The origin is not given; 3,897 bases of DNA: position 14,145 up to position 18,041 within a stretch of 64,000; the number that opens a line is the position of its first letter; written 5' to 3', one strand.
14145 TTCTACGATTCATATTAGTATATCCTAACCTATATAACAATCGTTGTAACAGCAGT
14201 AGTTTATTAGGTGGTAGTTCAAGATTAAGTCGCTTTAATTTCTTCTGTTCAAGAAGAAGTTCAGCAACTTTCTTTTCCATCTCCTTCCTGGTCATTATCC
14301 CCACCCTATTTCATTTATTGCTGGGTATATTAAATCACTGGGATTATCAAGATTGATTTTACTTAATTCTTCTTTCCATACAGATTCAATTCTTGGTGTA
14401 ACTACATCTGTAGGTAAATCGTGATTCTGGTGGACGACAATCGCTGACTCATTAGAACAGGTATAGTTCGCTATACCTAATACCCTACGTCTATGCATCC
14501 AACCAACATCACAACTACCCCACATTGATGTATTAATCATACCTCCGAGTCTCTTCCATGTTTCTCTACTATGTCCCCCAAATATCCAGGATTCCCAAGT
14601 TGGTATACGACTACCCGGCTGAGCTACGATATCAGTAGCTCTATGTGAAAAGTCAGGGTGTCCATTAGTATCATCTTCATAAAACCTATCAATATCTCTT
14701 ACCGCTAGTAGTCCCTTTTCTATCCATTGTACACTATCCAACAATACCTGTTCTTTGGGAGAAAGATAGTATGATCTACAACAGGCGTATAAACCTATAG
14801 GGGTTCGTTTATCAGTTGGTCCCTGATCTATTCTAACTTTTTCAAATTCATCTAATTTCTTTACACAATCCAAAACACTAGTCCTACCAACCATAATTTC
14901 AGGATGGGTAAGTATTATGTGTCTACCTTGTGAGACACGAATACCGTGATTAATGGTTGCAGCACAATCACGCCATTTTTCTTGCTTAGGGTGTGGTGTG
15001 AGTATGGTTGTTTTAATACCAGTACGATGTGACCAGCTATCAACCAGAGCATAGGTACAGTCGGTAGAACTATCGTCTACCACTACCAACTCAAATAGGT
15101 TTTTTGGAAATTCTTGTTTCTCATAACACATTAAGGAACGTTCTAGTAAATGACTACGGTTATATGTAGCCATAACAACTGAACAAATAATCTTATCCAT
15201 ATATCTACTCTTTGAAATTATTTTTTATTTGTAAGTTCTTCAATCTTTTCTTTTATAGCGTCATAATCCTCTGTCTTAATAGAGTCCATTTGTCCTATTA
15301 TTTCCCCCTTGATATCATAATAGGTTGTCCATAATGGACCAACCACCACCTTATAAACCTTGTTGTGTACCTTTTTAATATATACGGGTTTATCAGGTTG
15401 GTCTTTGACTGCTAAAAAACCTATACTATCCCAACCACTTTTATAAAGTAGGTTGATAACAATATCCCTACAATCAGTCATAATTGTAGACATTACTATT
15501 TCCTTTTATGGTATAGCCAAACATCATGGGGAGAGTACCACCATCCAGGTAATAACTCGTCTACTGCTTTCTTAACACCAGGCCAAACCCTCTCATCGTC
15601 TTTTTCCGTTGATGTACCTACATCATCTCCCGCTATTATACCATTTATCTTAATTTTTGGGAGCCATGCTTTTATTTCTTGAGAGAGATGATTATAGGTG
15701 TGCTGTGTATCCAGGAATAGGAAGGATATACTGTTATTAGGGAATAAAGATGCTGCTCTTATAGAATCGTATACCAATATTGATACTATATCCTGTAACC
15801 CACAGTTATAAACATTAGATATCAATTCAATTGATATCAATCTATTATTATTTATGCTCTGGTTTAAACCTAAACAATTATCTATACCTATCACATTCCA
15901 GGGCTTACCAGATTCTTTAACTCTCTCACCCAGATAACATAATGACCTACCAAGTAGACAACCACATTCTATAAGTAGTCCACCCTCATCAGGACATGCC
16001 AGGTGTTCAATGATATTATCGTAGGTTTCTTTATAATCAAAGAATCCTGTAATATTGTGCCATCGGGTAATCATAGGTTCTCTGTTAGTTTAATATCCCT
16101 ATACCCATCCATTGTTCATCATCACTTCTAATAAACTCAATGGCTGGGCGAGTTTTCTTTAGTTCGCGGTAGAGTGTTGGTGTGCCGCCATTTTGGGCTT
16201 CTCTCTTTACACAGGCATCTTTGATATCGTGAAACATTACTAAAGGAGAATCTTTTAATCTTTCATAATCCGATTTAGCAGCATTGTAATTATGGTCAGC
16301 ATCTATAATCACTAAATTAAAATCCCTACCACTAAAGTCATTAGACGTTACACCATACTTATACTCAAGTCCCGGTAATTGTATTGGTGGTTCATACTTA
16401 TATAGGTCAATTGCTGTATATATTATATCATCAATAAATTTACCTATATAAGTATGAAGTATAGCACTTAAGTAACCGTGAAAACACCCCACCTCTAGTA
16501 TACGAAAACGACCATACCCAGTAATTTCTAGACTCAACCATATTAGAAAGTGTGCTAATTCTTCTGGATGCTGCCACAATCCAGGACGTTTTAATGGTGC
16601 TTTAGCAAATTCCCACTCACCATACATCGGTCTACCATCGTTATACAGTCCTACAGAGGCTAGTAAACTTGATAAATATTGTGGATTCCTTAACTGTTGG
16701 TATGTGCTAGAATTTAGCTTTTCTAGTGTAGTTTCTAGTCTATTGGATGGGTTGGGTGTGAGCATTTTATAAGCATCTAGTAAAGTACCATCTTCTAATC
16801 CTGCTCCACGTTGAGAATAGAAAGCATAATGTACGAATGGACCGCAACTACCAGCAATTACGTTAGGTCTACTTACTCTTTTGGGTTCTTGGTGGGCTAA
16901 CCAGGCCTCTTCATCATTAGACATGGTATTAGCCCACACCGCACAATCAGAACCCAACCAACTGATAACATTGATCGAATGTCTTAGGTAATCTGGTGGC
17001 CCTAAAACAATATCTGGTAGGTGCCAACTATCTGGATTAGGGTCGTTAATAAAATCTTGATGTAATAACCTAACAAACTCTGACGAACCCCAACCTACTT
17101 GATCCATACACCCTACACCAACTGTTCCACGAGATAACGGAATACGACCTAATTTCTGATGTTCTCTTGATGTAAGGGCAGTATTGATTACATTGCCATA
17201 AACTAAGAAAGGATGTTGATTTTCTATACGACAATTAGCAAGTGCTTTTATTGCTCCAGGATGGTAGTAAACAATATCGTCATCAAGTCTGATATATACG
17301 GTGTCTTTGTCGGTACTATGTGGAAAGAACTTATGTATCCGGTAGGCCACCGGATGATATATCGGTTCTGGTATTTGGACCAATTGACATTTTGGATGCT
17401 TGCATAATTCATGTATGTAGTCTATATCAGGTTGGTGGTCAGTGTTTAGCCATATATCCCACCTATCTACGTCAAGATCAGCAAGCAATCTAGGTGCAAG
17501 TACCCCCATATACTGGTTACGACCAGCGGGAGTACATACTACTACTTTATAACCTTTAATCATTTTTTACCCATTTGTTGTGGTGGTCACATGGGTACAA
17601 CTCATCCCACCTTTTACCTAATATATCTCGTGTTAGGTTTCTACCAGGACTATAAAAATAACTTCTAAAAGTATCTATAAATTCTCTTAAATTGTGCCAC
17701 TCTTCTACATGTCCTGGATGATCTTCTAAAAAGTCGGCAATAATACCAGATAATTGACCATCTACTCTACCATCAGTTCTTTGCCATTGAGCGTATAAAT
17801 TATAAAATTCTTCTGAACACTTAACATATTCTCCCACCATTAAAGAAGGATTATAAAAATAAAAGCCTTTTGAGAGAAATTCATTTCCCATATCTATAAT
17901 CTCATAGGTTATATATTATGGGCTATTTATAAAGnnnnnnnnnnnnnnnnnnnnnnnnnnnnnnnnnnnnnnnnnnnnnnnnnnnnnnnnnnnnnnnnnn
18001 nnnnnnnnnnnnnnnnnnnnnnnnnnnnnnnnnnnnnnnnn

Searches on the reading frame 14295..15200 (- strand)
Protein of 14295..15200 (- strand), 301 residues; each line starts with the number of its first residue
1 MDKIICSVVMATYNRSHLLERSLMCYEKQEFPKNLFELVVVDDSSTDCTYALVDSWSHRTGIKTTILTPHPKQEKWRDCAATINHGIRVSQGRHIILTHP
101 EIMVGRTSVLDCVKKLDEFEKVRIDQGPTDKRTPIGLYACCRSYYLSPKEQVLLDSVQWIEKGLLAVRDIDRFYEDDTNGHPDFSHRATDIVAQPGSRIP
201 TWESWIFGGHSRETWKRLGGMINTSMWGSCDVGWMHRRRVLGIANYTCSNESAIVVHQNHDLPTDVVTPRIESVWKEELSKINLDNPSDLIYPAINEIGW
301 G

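Call 3: search_protein_families(library=pfam, proteins=[window:14295-15200:-], max_evalue=0.01)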
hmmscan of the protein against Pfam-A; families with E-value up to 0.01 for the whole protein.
window:14295-15200:- (301 aa): 1 family
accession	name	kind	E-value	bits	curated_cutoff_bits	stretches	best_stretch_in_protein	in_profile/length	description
PF00535.33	Glycos_transf_2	-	2.3e-11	44.3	23.3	1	7-98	1-85/168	Glycosyl transferase family 2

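Call 33: search_protein_families(library=phrogs, proteins=[window:14295-15200:-], max_evalue=0.001)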
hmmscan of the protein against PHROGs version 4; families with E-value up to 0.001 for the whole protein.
window:14295-15200:- (301 aa): 1 family
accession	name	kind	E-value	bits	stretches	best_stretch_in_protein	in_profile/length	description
phrog_22088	-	unknown function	8.1e-05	22.8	1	6-97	62-149/377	-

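Call 34: search_protein_families(library=ncbifam, proteins=[window:14295-15200:-], max_evalue=0.01)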
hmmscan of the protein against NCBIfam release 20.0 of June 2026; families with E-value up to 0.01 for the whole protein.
window:14295-15200:- (301 aa): 13 families
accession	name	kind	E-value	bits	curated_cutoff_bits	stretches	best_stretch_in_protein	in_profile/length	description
NF041875.1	EPS_EpsD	equivalog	1.7e-13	50.7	370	1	7-102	2-90/325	exopolysaccharide biosynthesis glycosyltransferase EpsD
NF053739.1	GlytfEpsEBac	equivalog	2.5e-07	30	450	1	7-96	4-87/265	glycosyltransferase EpsE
TIGR03469.1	HpnB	hypoth_equivalog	1.6e-06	27.4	379.25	1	8-118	48-162/386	hopene-associated glycosyltransferase HpnB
NF007482.0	PRK10073.1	equivalog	5.5e-06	25.6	423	1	6-95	8-89/334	glycosyltransferase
TIGR03937.1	PgaC_IcaA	equivalog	2.4e-05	23.5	422.3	1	6-118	47-152/407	poly-beta-1,6-N-acetyl-D-glucosamine synthase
NF050050.1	ProtGlycPglI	equivalog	2.5e-05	23.8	500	1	6-58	4-54/306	GalNAc(5)-diNAcBac-PP-undecaprenol beta-1,3-glucosyltransferase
NF047683.1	TeichurnBiosyTuaG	equivalog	7.3e-05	22.5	400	1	5-95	7-90/252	teichuronic acid biosynthesis protein TuaG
TIGR03965.1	mycofact_glyco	equivalog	0.00025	20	280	1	7-96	77-159/467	mycofactocin biosynthesis glycosyltransferase MftF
NF038302.1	EPS_HpsE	equivalog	0.00049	19.2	300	1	7-60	4-58/307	hormogonium polysaccharide biosynthesis glycosyltransferase HpsE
NF038299.1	EPS_HpsN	equivalog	0.0011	18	425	1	6-104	3-94/317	hormogonium polysaccharide biosynthesis glycosyltransferase HpsN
TIGR04440.1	glyco_TIGR04440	domain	0.0022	17.8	70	1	6-68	2-61/215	TIGR00180 family glycosyltransferase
TIGR04283.1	glyco_like_mftF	equivalog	0.0028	17.3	182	1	7-100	2-81/221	TIGR04283 family arsenosugar biosynthesis glycosyltransferase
TIGR03111.1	glyc2_xrt_Gpos1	hypoth_equivalog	0.0072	15.2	363.95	1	7-122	52-162/439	TIGR03111 family XrtG-associated glycosyltransferase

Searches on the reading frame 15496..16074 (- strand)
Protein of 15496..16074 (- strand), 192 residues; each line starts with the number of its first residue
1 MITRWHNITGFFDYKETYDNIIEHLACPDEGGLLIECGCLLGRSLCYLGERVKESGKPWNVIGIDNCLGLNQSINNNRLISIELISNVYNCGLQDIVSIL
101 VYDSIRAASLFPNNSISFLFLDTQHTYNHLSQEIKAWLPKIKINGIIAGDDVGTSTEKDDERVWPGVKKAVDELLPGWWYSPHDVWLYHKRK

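Call 3: search_protein_families(library=pfam, proteins=[window:15496-16074:-], max_evalue=0.01)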
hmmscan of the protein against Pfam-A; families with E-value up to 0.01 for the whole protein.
window:15496-16074:- (192 aa): 2 families
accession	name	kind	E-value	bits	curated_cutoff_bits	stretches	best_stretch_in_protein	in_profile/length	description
PF13578.12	Methyltransf_24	-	1.1e-14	55.6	26.3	1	35-152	1-105/105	Methyltransferase domain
PF04989.18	RMNT_CmcI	-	0.00013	22.2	23.2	1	32-142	34-138/206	Rhamnosyl O-methyltransferase/CmcI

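Call 33: search_protein_families(library=phrogs, proteins=[window:15496-16074:-], max_evalue=0.001)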
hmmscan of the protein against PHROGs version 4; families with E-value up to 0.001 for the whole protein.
window:15496-16074:- (192 aa): 1 family
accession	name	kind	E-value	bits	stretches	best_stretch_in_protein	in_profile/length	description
phrog_2675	-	other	2.4e-13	50.4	1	30-178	316-462/599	DNA methyltransferase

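Call 34: search_protein_families(library=ncbifam, proteins=[window:15496-16074:-], max_evalue=0.01)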
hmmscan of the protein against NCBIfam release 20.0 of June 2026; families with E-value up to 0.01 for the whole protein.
window:15496-16074:- (192 aa): 0 families

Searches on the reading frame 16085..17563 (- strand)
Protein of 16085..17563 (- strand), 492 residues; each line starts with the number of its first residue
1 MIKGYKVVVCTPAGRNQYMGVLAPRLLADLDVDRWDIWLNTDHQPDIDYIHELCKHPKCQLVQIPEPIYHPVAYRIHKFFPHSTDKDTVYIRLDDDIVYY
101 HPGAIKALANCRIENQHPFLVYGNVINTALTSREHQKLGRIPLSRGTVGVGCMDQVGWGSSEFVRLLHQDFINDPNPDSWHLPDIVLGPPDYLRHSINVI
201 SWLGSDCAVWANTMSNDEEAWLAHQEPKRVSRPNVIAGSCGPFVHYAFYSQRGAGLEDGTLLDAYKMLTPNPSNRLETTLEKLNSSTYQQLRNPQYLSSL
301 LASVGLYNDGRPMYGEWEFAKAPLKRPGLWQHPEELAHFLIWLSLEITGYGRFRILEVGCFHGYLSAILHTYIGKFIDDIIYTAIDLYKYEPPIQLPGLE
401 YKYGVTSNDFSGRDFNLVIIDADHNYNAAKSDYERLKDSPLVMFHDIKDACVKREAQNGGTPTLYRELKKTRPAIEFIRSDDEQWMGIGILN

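Call 3: search_protein_families(library=pfam, proteins=[window:16085-17563:-], max_evalue=0.01)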
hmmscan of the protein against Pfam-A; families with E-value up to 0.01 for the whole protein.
window:16085-17563:- (492 aa): 1 family
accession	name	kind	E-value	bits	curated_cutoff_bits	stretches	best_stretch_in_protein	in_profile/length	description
PF13578.12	Methyltransf_24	-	0.0029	18.9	26.3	0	409-447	63-105/105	Methyltransferase domain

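Call 33: search_protein_families(library=phrogs, proteins=[window:16085-17563:-], max_evalue=0.001)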
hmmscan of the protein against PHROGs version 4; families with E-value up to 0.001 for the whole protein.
window:16085-17563:- (492 aa): 1 family
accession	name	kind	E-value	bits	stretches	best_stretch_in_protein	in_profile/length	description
phrog_4447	-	moron, auxiliary metabolic gene and host takeover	5.1e-05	23.8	1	6-127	4-129/280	glycosyltransferase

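Call 34: search_protein_families(library=ncbifam, proteins=[window:16085-17563:-], max_evalue=0.01)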
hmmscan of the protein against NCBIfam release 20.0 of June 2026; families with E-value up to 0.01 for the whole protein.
window:16085-17563:- (492 aa): 0 families

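Call 57: find_homologous_proteins(query=window:16085-17563:-, max_evalue=0.001)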
Query window:16085-17563:- (492 aa): 151 proteins with E <= 0.001 among 5190 candidates; the best 120 are listed.
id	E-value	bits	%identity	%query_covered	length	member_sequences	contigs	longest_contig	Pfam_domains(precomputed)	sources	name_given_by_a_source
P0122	8.3e-141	488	47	100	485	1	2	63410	-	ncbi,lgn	-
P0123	4.4e-129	450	45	99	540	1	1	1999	-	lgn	-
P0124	9.5e-102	359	47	76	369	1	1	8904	-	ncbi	-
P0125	5.4e-85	304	37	100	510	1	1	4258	-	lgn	-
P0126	1.3e-76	277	35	100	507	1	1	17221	PF13578.13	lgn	-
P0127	3.7e-75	272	50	51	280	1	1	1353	-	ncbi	-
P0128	4.0e-73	265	35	99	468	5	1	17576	PF13578.13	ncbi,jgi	jgi:hypothetical protein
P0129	1.9e-72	263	35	100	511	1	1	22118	PF13578.13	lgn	-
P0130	2.0e-69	253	49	55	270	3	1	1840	-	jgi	jgi:hypothetical protein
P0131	7.3e-64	234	44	55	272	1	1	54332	-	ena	-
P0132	2.6e-61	226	33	94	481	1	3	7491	PF13578.13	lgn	-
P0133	3.0e-60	222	32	94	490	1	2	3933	PF13578.13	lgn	-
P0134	2.3e-59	220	43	55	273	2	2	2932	-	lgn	-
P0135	4.8e-53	199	42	54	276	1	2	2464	-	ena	-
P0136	1.0e-49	188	40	54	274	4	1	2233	-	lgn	-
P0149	1.3e-45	174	37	54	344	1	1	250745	-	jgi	jgi:hypothetical protein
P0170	1.6e-42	164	37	55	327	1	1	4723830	-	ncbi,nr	ncbi:hypothetical protein MalM25_05470 [Planctomycetes bacterium MalM25]|nr:hypothetical protein Mal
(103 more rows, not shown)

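Call 58: find_encoding_contigs(protein=P0170, flank=8000, max_places=1)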
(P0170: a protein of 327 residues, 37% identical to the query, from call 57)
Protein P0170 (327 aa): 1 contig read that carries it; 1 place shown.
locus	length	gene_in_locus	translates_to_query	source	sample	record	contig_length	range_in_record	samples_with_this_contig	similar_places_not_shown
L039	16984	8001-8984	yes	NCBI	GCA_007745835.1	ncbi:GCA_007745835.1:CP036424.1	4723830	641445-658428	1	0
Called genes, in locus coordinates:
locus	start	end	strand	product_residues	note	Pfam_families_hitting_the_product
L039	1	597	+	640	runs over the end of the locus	PF06480:FtsH_ext (weak), PF06068:TIP49 (weak), PF00004:AAA, PF07728:AAA_5 (weak), PF17862:AAA_lid_3, PF01434:Peptidase_M41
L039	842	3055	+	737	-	PF13089:PP_kinase_N, PF02503:PP_kinase, PF17941:PP_kinase_C_1, PF13091:PLDc_2 (faint), PF13090:PP_kinase_C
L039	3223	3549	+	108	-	-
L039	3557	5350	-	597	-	PF07591:PT-HINT, PF13403:Hint_2 (weak)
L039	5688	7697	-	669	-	PF00365:PFK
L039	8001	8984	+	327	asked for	-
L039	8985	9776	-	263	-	PF05212:DUF707 (faint)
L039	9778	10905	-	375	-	PF13450:NAD_binding_8, PF03275:GLF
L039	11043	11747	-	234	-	PF00535:Glycos_transf_2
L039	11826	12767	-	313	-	PF01073:3Beta_HSD, PF01370:Epimerase, PF02719:Polysacc_synt_2, PF04321:RmlD_sub_bind, PF07993:NAD_binding_4, PF08659:KR, PF13460:NAD_binding_10, PF16363:GDP_Man_Dehyd, +2 more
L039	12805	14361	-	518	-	PF13191:AAA_16 (weak), PF13401:AAA_22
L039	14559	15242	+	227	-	PF00697:PRAI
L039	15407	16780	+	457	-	PF05221:AdoHcyase, PF00670:AdoHcyase_NAD, PF02826:2-Hacid_dh_C (weak), PF02254:TrkA_N (faint)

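Call 59: find_encoding_contigs(protein=P0149, flank=8000, max_places=1)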
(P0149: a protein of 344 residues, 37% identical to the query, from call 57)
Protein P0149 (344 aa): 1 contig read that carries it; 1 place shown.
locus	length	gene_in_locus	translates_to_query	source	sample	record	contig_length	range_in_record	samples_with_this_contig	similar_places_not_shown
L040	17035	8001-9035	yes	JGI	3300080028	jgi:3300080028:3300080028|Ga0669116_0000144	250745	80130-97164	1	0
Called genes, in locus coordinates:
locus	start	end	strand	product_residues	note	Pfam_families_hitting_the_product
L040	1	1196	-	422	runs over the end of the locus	PF00535:Glycos_transf_2, PF13641:Glyco_tranf_2_3 (weak), PF13632:Glyco_trans_2_3 (weak)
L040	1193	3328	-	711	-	PF13524:Glyco_trans_1_2 (weak)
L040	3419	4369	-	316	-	PF00535:Glycos_transf_2, PF10111:Glyco_tranf_2_2 (weak), PF13641:Glyco_tranf_2_3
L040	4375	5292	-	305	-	PF00535:Glycos_transf_2, PF13641:Glyco_tranf_2_3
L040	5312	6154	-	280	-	PF01973:MptE-like (weak)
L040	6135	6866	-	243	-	PF02348:CTP_transf_3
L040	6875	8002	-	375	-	PF20706:GT4-conflict, PF00534:Glycos_transf_1, PF13692:Glyco_trans_1_4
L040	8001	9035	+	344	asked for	-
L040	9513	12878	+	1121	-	PF13229:Beta_helix (faint), PF12708:Pect-lyase_RHGA_epim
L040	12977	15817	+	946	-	PF12708:Pect-lyase_RHGA_epim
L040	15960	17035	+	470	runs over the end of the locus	PF12708:Pect-lyase_RHGA_epim (faint), PF00295:Glyco_hydro_28, PF13229:Beta_helix (weak)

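Call 63: search_solved_structures(query=A2, max_evalue=1)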
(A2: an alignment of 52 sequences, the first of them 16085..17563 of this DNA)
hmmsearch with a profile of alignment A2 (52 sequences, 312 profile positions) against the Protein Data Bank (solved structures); distinct sequences matched with E-value up to 1: 1.
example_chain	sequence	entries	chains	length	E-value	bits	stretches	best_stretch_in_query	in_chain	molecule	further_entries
4akv_A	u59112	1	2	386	0.96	11.6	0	211-270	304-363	SORTING NEXIN-33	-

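Call 73: predict_structure(alignment_id=A2)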
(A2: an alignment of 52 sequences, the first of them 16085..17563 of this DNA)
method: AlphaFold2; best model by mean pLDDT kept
length: 492 residues; sequences in the alignment: 52
mean_pLDDT: 90.5   pTM: 0.73
mean pLDDT of the five models: 90.5, 90.2, 90.2, 90.0, 89.6
residues with pLDDT >= 90: 361; 70-90: 99; 50-70: 15; < 50: 17
segments of 3 or more residues with pLDDT < 50: 309-325
pLDDT, mean of each block of 10 residues (from residue 1): 96 93 88 96 96 94 92 92 98 97 95 98 98 97 97 94 96 91 97 96 98 96 98 97 95 80 84 80 94 89 68 38 51 89 95 94 89 96 90 87 95 97 90 97 92 86 96 92 80 95
secondary structure, 60 per line:
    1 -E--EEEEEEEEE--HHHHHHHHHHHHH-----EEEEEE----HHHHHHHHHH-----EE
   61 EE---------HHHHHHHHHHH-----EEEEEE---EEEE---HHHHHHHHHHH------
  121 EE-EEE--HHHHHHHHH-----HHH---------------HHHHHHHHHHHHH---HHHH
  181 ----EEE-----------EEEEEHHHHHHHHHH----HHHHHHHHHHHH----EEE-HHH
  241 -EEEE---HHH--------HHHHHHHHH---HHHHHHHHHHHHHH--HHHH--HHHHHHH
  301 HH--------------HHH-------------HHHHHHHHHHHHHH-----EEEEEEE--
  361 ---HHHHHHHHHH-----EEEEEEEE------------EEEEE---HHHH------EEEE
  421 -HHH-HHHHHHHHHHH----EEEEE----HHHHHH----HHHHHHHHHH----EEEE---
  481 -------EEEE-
elements in order: E5-13 H16-28 E34-39 H44-53 E59-62 H72-82 E88-93 E97-100 H104-114 E124-126 H129-137 H161-173 H177-180 E185-187 E199-203 H204-213 H218-229 E234-236 E242-245 H260-268 H272-285 H288-291 H294-302 H333-346 E352-358 H364-373 E379-386 E399-403 H407-410 E417-420 H426-436 E441-445 H450-455 H460-469 E474-477 E488-491

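Call 76: fold_search(model_id=the predicted structure, library=pdb)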
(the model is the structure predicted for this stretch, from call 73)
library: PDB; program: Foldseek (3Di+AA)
matches with E <= 10: 1285; with E <= 0.001: 86
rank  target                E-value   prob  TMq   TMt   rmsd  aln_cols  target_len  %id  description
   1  8vxh_A                2.0e-05  1.00  0.27  0.40  24.6       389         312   14  Cryo-EM Structure of the Glycosyltransferase ArnC from Salmonella enterica in the Apo State Determined on Talos Arctic (released 2025-02-05)
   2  6te3_A                2.1e-05  1.00  0.30  0.23  13.1       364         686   13  Crystal Structure of full-length Human Lysyl Hydroxylase LH3 - Cocrystal with Fe2+, Mn2+, UDP (released 2021-05-19)
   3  3k8e_C                2.5e-05  1.00  0.27  0.49  10.0       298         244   10  Crystal structure of E. coli lipopolysaccharide specific CMP-KDO synthetase (released 2009-11-10)
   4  7k47                  2.6e-05  1.00  0.29  0.31  11.8       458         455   10  Crystal Structure of Glucosamine-1-phosphate N-acetyltransferase from Stenotrophomonas maltophilia K279a (released 2020-09-23)
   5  1vic_B                3.7e-05  1.00  0.27  0.47   8.4       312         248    9  Crystal structure of CMP-KDO synthetase (released 2003-12-30)
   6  3jtj                  3.9e-05  1.00  0.27  0.47  10.6       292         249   12  3-deoxy-manno-octulosonate cytidylyltransferase from Yersinia pestis (released 2009-09-22)
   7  1vh1_D                3.9e-05  1.00  0.26  0.47  10.8       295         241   11  Crystal structure of CMP-KDO synthetase (released 2003-12-30)
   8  3k8d_A                6.1e-05  1.00  0.28  0.50  10.1       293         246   11  Crystal structure of E. coli lipopolysaccharide specific CMP-KDO synthetase in complex with CTP and 2-deoxy-Kdo (released 2009-11-10)
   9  3duv_B                6.1e-05  1.00  0.27  0.47  10.4       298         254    8  Crystal structure of 3-deoxy-manno-octulosonate cytidylyltransferase from Haemophilus influenzae complexed with the su (released 2008-12-09)
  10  2z86_B                6.9e-05  1.00  0.28  0.24  22.0       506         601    7  Crystal structure of chondroitin polymerase from Escherichia coli strain K4 (K4CP) complexed with UDP-GlcUA and UDP (released 2008-09-16)
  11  6fxr_A                7.3e-05  1.00  0.30  0.23   8.2       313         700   14  Crystal Structure of full-length Human Lysyl Hydroxylase LH3 - Cocrystal with Fe2+, Mn2+, UDP-Gal (released 2018-08-22)
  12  3oam_D                8.2e-05  1.00  0.28  0.48  10.4       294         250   12  Crystal structure of cytidylyltransferase from Vibrio cholerae (released 2010-09-22)
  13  3oam_B                8.2e-05  1.00  0.27  0.47  10.5       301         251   11  Crystal structure of cytidylyltransferase from Vibrio cholerae (released 2010-09-22)
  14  2vsi_B                8.6e-05  1.00  0.25  0.47   9.0       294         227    8  Synthesis of CDP-activated ribitol for teichoic acid precursors in Streptococcus pneumoniae (released 2008-12-30)
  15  9b77_A                8.6e-05  1.00  0.28  0.40  24.1       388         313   13  Cryo-EM Structure of the Glycosyltransferase ArnC from Salmonella enterica in the Apo State Determined on Krios micros (released 2025-02-05)
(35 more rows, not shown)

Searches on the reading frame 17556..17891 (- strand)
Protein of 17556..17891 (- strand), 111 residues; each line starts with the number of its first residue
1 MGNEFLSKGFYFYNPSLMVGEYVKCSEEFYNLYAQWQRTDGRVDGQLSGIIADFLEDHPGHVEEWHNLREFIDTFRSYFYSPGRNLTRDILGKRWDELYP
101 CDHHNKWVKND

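Call 3: search_protein_families(library=pfam, proteins=[window:17556-17891:-], max_evalue=0.01)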
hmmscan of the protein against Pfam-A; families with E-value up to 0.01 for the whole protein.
window:17556-17891:- (111 aa): 0 families

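Call 33: search_protein_families(library=phrogs, proteins=[window:17556-17891:-], max_evalue=0.001)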
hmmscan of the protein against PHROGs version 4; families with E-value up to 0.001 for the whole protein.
window:17556-17891:- (111 aa): 0 families

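Call 34: search_protein_families(library=ncbifam, proteins=[window:17556-17891:-], max_evalue=0.01)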
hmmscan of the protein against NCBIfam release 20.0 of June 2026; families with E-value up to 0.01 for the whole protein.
window:17556-17891:- (111 aa): 0 families
